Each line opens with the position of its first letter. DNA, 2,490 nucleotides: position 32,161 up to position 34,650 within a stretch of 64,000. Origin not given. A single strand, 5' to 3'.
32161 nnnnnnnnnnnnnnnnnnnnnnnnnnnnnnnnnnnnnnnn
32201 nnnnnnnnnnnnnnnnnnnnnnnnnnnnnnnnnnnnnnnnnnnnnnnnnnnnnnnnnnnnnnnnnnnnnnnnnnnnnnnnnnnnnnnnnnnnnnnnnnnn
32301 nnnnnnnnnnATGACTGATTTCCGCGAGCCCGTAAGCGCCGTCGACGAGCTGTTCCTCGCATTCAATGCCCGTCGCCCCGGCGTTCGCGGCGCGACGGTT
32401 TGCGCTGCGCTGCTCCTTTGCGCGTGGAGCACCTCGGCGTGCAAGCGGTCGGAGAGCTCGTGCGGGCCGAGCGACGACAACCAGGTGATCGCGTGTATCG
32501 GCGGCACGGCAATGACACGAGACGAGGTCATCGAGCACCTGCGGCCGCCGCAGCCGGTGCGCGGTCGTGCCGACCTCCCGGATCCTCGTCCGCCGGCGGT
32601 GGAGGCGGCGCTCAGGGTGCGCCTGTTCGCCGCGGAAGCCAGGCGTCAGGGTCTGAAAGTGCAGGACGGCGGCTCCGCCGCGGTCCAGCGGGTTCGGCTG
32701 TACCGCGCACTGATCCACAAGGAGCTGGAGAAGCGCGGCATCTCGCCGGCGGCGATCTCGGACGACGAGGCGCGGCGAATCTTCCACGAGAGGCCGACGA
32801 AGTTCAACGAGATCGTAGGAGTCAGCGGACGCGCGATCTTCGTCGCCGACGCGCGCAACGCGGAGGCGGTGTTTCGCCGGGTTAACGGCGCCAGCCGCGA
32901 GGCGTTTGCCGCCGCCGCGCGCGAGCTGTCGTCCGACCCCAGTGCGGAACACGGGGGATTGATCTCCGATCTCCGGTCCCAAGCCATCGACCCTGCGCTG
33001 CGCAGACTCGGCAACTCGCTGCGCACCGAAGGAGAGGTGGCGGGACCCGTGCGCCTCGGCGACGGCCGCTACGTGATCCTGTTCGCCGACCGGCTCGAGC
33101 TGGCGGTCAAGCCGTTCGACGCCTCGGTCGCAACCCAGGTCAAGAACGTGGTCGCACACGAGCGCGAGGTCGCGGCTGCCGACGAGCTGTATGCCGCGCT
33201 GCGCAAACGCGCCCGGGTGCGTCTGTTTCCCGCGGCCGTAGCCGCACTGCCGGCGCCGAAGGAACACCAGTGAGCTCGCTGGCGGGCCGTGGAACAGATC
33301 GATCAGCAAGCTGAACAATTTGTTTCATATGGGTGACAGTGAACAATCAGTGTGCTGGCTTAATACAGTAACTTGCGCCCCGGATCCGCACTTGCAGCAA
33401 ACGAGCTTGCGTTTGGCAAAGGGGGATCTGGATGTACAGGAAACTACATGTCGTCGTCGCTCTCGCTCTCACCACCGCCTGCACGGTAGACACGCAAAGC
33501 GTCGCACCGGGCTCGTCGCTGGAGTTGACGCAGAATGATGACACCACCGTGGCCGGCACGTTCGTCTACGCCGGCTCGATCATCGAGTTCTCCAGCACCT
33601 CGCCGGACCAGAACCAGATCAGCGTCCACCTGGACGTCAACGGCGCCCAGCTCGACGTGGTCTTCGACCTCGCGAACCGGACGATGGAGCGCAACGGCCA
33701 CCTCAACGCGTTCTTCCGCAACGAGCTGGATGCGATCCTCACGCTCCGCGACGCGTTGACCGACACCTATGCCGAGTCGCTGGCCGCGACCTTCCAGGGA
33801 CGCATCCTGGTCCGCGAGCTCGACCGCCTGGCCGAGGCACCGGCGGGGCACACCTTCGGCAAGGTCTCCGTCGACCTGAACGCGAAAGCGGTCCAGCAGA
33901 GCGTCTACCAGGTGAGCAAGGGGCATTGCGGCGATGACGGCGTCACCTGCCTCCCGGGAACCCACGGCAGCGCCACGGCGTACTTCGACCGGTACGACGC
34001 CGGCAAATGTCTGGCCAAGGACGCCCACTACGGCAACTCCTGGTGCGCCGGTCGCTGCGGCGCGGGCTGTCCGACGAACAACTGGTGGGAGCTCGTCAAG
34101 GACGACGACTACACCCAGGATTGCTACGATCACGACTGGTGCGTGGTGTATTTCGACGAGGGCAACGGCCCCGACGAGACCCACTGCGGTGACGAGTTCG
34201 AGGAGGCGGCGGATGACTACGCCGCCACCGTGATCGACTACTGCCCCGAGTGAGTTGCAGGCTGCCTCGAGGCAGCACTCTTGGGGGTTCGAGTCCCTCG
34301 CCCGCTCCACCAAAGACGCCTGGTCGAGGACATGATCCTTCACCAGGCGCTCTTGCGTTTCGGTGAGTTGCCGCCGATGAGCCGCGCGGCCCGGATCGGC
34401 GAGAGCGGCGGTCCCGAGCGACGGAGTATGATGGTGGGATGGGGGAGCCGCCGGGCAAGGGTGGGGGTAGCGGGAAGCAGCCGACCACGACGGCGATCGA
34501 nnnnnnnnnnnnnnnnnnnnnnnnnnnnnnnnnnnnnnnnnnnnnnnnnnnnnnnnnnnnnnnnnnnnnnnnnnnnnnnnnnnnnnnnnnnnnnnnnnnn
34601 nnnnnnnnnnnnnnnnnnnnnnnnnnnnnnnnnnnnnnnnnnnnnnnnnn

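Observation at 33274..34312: Second mini-island: AT-rich promoter with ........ direct repeats, a low-GC Cys-rich lipoprotein gene, then a tRNA-like 3' fragment ending CCACCA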

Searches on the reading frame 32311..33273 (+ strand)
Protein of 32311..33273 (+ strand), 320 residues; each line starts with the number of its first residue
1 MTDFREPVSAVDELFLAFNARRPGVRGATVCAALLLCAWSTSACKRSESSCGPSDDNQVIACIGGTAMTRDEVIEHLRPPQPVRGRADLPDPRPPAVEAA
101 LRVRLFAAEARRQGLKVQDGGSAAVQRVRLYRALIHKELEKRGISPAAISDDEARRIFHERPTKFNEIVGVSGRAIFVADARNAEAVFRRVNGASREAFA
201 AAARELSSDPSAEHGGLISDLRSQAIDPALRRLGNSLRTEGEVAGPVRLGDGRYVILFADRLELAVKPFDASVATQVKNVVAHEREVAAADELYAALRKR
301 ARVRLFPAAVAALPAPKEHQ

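Call 10: search_protein_families(library=pfam, proteins=[window:32311-33273:+], max_evalue=0.1)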
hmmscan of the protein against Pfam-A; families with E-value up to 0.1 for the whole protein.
window:32311-33273:+ (320 aa): 3 families
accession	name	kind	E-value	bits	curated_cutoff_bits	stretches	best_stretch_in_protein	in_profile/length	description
PF13145.12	Rotamase_2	-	2.8e-06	28.6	27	1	149-271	1-118/121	PPIC-type PPIASE domain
PF00639.27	Rotamase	-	1.7e-05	26.1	21.7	1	195-256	33-93/97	PPIC-type PPIASE domain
PF13616.12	Rotamase_3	-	0.00055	20.9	22.5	1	183-260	39-114/116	PPIC-type PPIASE domain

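Call 11: search_protein_families(library=ncbifam, proteins=[window:32311-33273:+], max_evalue=0.1)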
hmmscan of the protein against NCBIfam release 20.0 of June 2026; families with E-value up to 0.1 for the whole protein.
window:32311-33273:+ (320 aa): 3 families
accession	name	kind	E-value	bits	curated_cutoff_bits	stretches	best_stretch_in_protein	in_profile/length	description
NF000809.0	PRK00059.1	equivalog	2.9e-06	26.9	303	1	135-303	160-328/336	peptidylprolyl isomerase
NF002827.0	PRK03002.1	equivalog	0.0015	17.6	343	1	174-285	140-246/285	peptidylprolyl isomerase PrsA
NF008038.0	PRK10770.1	equivalog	0.0026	16.6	394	1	195-260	317-382/431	peptidylprolyl isomerase SurA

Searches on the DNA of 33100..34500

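Call 4: search_rna_families(source=window, start=33100, end=34500, threshold=evalue, max_evalue=10, show_alignments=4)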
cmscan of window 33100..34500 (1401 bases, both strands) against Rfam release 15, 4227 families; matches with E-value up to 10: 4.
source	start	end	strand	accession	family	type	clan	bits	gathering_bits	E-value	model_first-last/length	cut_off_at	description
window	33480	33576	-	RF02564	naRNA4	Gene; sRNA;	-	16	59.5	6.6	1-77/77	no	Nucleoid-associated noncoding RNA 4 (CssrE)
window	34241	34275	-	RF00784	mir-486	Gene; miRNA;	-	14.4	69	6.4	16-53/68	no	mir-486 microRNA precursor family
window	34283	34299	+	RF00023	tmRNA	Gene;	CL00001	9.2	47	0.38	347-363/374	no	transfer-messenger RNA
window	34205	34230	+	RF00023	tmRNA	Gene;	CL00001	8.3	47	0.88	1-374/374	no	transfer-messenger RNA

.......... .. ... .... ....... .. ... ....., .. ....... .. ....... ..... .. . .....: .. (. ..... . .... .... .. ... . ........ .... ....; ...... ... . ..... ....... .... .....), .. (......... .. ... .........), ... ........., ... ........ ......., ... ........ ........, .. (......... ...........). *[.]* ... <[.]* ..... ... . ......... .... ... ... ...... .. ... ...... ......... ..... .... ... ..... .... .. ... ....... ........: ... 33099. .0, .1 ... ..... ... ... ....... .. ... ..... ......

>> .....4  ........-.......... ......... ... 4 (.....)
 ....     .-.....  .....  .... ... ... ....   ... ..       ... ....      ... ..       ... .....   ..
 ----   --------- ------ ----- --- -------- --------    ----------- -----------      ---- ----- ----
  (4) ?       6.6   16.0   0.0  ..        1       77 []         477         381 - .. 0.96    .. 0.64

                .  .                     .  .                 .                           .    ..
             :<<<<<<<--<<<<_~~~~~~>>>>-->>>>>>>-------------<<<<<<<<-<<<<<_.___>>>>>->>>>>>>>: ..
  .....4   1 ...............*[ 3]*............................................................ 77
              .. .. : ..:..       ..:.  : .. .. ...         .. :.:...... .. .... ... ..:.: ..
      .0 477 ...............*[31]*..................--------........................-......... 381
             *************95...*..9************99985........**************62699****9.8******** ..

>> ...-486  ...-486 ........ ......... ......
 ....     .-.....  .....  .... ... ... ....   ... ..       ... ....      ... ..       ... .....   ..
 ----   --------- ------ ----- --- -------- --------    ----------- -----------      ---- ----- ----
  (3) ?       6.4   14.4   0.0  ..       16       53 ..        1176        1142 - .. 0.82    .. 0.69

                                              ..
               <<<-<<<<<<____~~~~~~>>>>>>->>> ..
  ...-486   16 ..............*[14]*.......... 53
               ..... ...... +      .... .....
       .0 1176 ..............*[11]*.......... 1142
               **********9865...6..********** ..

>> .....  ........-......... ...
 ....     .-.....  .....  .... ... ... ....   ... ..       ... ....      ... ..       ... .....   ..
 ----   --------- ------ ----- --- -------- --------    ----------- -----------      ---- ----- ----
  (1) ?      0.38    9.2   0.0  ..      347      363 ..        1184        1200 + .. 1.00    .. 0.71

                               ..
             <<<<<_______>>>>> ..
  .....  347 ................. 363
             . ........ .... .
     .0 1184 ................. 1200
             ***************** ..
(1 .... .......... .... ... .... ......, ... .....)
